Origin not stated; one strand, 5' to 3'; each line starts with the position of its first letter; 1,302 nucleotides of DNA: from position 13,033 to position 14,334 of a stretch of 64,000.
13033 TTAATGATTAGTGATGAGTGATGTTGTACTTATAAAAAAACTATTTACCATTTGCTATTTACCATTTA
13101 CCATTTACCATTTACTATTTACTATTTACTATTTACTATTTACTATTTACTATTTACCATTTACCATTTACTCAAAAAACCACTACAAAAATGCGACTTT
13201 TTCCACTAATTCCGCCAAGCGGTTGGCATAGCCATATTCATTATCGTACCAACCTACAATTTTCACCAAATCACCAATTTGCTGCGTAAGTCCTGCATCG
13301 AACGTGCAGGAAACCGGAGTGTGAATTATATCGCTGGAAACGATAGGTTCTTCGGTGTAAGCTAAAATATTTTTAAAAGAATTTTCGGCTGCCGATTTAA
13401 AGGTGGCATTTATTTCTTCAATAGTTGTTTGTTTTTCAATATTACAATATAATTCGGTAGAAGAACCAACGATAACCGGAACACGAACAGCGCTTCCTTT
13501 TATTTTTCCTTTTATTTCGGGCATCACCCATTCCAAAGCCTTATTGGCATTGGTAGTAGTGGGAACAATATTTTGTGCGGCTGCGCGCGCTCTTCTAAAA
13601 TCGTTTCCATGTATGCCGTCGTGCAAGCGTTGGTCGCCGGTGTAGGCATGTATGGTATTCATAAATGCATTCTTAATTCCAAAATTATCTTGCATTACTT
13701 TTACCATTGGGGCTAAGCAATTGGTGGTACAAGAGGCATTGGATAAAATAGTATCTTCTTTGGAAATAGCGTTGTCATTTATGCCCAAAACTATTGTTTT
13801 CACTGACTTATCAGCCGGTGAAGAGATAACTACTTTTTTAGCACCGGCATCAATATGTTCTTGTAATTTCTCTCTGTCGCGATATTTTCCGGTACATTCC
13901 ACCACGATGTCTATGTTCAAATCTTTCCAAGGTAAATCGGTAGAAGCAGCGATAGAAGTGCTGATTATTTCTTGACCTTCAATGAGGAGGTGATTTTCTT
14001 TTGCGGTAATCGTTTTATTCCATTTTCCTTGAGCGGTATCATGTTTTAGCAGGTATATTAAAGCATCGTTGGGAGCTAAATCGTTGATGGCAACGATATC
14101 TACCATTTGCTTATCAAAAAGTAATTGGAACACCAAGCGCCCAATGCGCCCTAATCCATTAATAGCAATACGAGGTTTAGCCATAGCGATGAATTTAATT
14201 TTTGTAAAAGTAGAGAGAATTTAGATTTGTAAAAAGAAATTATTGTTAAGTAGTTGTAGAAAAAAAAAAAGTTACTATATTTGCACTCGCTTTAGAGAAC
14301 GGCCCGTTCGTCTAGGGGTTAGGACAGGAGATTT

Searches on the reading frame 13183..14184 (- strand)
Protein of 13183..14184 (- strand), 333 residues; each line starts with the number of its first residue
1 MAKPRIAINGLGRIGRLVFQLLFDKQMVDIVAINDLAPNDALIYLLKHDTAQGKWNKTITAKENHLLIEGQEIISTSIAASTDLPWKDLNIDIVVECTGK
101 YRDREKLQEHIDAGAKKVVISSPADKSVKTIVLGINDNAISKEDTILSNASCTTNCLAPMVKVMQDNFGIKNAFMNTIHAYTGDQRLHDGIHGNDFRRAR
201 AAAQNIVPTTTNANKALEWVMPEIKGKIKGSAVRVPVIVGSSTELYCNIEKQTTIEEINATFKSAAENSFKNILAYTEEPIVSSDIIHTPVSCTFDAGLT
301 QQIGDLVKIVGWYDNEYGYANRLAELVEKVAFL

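Call 14: search_protein_families(library=pfam, proteins=[window:13183-14184:-], max_evalue=0.001)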
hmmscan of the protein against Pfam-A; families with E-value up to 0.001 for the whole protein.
window:13183-14184:- (333 aa): 3 families
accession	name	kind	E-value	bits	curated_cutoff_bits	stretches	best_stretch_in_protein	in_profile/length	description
PF02800.25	Gp_dh_C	-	6.9e-59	198.4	24.4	1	157-313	1-158/158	Glyceraldehyde 3-phosphate dehydrogenase, C-terminal domain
PF00044.30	Gp_dh_N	-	4.1e-32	110.9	31.7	1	5-103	2-100/101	Glyceraldehyde 3-phosphate dehydrogenase, NAD binding domain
PF02774.23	Semialdhyde_dhC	-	0.00026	21.6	26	1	225-266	92-133/184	Semialdehyde dehydrogenase, dimerisation domain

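Call 15: find_related_loci(query=window:13183-14184:-, collection=genome_contigs, flank=10000)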
Query window:13183-14184:- (333 aa) in genome_contigs; peptide patterns used: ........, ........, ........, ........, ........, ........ (x = any residue, [..] = any of these).
600 stretches matched a pattern (row limit reached: there are more); 594 encode a relative of the query (tblastn E <= 1e-3); the best 80 are kept; 80 distinct loci.
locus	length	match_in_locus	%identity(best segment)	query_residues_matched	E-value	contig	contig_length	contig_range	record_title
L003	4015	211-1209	87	1-333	0e+0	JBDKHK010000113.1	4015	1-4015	MAG: Bacteroidota bacterium isolate flintriver_2019_sw_WHONDRS-S19S_0015_B_bin.39 scaffold_345015, whole genome shotgun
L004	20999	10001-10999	83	1-333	0e+0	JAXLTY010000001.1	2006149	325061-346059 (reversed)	MAG: Chitinophagales bacterium isolate STL-BAC16 C1.339.fa-1, whole genome shotgun sequence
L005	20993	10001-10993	59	1-331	5e-127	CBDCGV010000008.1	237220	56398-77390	MAG: Chitinophagales bacterium isolate 67d6fec2-63eb-4809-aedb-c18fc43e7593 genome assembly, contig: contig_8, whole gen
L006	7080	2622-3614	52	1-330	3e-110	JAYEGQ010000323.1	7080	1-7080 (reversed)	MAG: Thermotogota bacterium isolate MAG242 MAG242_323, whole genome shotgun sequence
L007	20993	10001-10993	48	1-331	9e-110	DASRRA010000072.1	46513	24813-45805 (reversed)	MAG TPA_asm: Bacteroidia bacterium isolate SMAG_U4464 k141_2605573, whole genome shotgun sequence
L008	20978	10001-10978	51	1-327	1e-109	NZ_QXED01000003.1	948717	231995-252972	Fibrisoma montanum strain HYT19 NODE_3_length_948717_cov_22.313229, whole genome shotgun sequence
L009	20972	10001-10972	49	5-330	1e-108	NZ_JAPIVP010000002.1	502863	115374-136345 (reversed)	Pedobacter sp. PF22-3 P.sp._PF22-3_LCCC_2175_contig_2, whole genome shotgun sequence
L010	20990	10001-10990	49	1-330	3e-108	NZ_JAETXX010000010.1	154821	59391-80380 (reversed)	Joostella atrarenae strain M1-2 10, whole genome shotgun sequence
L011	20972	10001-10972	50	5-330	1e-107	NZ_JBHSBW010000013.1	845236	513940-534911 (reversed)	Pedobacter lithocola strain CCM 8691 platanus_K_25_97_14, whole genome shotgun sequence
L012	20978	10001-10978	50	3-330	5e-107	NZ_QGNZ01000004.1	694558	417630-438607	Pedobacter yonginense strain KCTC22721 contig_4, whole genome shotgun sequence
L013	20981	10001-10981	49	5-333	5e-107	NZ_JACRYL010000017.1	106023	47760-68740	Pedobacter fastidiosus strain CCM 8938 GCM70046314, whole genome shotgun sequence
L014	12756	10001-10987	50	5-333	3e-106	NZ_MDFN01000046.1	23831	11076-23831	Arcticibacter eurypsychrophilus strain MJ9-5 contig46_scaffold46, whole genome shotgun sequence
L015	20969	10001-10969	48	5-327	2e-105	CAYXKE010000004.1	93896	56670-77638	MAG TPA_asm: uncultured Chryseobacterium sp. isolate SRP268622_co1_586 genome assembly, contig: NODE_323_length_93896_co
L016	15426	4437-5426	49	1-330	2e-105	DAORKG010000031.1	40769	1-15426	MAG TPA_asm: Bacteroidia bacterium isolate AMR_MDS_5531 NODE_199_length_40769_cov_14.915238, whole genome shotgun sequen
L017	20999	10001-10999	51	1-333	3e-105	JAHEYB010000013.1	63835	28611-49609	MAG: Bacteroidetes bacterium isolate nzgw118 NODE_525_length_63836_cov_5.815852, whole genome shotgun sequence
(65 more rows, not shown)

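Call 19: search_protein_families(library=pfam, proteins=[L004:7509-9470:+, L004:5562-7505:+, L004:2276-5572:+])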
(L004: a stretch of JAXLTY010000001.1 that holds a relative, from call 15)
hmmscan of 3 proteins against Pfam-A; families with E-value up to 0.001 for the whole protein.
L004:7509-9470:+ (653 aa): 2 families
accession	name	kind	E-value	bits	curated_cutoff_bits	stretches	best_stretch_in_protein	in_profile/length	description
PF12969.12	DUF3857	-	3.7e-05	24.3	24.6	1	72-184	7-132/170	Domain of Unknown Function with PDB structure (DUF3857)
PF01841.26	Transglut_core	-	0.00085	20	23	0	288-357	10-82/108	Transglutaminase-like superfamily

L004:5562-7505:+ (647 aa): 3 families
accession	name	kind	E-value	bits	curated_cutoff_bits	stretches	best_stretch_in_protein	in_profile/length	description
PF12969.12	DUF3857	-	6.1e-12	46.3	24.6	1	66-225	5-168/170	Domain of Unknown Function with PDB structure (DUF3857)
PF01841.26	Transglut_core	-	7.1e-09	36.4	23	1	286-397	2-104/108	Transglutaminase-like superfamily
PF12970.12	DUF3858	-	1.2e-05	25.8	27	1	547-642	19-114/116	Domain of Unknown Function with PDB structure (DUF3858)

L004:2276-5572:+ (1098 aa): 13 families
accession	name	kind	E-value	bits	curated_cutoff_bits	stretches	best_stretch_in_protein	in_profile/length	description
PF07661.19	MORN_2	-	4.3e-61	196.1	29.6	1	1046-1067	1-22/22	MORN repeat variant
PF07719.23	TPR_2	-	1e-11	44.4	27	1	100-132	2-34/34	Tetratricopeptide repeat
PF13432.12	TPR_16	-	3.6e-10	40.5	32.7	1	105-160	3-58/65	Tetratricopeptide repeat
PF14559.12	TPR_19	-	5.9e-09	36.6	25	0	113-165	5-57/68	Tetratricopeptide repeat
PF13431.12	TPR_17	-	1.9e-08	34.4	24.4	0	122-153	2-33/34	Tetratricopeptide repeat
PF24575.1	TPR_Slam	-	1.8e-07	32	35.2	0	36-81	53-98/104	Surface lipoprotein assembly modifier, N-terminal TPR repeats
PF00515.34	TPR_1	-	1.8e-07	31.1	27.8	1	100-130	2-32/34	Tetratricopeptide repeat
PF13428.12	TPR_14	-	2.7e-07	31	23.5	1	99-140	1-42/44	Tetratricopeptide repeat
PF13174.12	TPR_6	-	1.1e-06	29.3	26.3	1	101-130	2-31/33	Tetratricopeptide repeat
PF13181.12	TPR_8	-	2.5e-06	27.7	25.7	1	100-127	2-29/34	Tetratricopeptide repeat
PF13374.12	TPR_10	-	6.4e-06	26.4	27.5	0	136-160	5-29/42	Tetratricopeptide repeat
PF13414.12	TPR_11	-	0.00022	21.3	26.8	1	112-146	7-41/42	TPR repeat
PF13424.12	TPR_12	-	0.00042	20.9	30.1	0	68-127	7-73/77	Tetratricopeptide repeat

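Call 23: find_encoding_contigs(protein=window:13183-14184:-, flank=6000, max_places=10)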
Protein window:13183-14184:- (333 aa): 22 contigs read that carry it; 10 places shown.
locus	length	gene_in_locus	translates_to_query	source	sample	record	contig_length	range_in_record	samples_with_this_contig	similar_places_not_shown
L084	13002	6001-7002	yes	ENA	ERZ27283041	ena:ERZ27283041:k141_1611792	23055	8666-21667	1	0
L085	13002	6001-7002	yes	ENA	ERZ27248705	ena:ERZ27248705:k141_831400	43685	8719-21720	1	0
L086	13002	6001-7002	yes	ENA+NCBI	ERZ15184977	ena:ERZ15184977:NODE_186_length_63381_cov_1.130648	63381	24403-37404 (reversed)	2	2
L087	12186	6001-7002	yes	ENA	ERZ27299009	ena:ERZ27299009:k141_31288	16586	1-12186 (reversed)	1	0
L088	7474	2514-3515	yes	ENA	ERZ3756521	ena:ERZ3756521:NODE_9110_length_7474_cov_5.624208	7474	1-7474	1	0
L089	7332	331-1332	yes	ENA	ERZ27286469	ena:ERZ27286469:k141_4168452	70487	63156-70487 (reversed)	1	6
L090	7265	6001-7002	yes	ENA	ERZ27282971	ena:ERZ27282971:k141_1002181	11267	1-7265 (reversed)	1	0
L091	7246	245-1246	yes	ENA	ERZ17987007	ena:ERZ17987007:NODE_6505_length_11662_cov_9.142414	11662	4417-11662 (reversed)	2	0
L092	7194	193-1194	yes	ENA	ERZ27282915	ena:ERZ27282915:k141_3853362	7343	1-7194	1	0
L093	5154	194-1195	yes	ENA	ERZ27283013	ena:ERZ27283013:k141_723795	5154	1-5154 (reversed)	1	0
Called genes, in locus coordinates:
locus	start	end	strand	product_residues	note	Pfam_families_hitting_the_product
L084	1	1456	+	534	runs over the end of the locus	PF00009:GTP_EFTU, PF01926:MMR_HSR1 (weak), PF22042:EF-G_D2, PF16658:RF3_C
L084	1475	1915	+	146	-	PF14539:DUF4442 (weak), PF20789:4HBT_3C (faint), PF13622:4HBT_3, PF03061:4HBT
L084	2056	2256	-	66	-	-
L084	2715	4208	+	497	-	-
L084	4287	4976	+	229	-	-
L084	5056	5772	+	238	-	-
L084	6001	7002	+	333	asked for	PF00044:Gp_dh_N, PF02800:Gp_dh_C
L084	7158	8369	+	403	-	PF00162:PGK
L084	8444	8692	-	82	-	PF01016:Ribosomal_L27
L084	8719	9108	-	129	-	PF00829:Ribosomal_L21p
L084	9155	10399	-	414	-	PF09423:PhoD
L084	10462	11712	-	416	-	PF16491:Peptidase_M48_N, PF01435:Peptidase_M48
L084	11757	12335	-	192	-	PF03831:YjdM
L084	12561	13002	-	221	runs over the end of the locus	-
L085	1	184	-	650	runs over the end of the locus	PF00498:FHA, PF16697:Yop-YscD_cpl, PF00005:ABC_tran, PF02463:SMC_N (faint), PF13304:AAA_21, PF12698:ABC2_membrane_3 (weak), PF01061:ABC2_membrane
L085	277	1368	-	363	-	PF08843:AbiEii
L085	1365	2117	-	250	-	PF20217:DUF6577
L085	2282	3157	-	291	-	-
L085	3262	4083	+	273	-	PF13411:MerR_1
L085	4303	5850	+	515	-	PF00239:Resolvase, PF07508:Recombinase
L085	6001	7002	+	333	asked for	PF00044:Gp_dh_N, PF02800:Gp_dh_C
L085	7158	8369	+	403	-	PF00162:PGK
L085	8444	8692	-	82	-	PF01016:Ribosomal_L27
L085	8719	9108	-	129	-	PF00829:Ribosomal_L21p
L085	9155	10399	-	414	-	PF09423:PhoD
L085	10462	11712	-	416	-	PF16491:Peptidase_M48_N, PF01435:Peptidase_M48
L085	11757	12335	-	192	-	PF03831:YjdM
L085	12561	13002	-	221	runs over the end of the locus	-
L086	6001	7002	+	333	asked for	PF00044:Gp_dh_N, PF02800:Gp_dh_C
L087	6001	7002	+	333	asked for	PF00044:Gp_dh_N, PF02800:Gp_dh_C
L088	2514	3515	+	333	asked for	PF00044:Gp_dh_N, PF02800:Gp_dh_C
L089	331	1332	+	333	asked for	PF00044:Gp_dh_N, PF02800:Gp_dh_C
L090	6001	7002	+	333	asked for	PF00044:Gp_dh_N, PF02800:Gp_dh_C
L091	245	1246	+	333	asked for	PF00044:Gp_dh_N, PF02800:Gp_dh_C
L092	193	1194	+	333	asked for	PF00044:Gp_dh_N, PF02800:Gp_dh_C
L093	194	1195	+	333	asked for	PF00044:Gp_dh_N, PF02800:Gp_dh_C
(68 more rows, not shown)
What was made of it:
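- L085 carries the left end of the same island, with the same recombinase, MerR-like, AbiEii and FHA-ABC genes (call 23).
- Tried and rejected: The GAPDH look-up was the one that found the empty sites (call 23).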
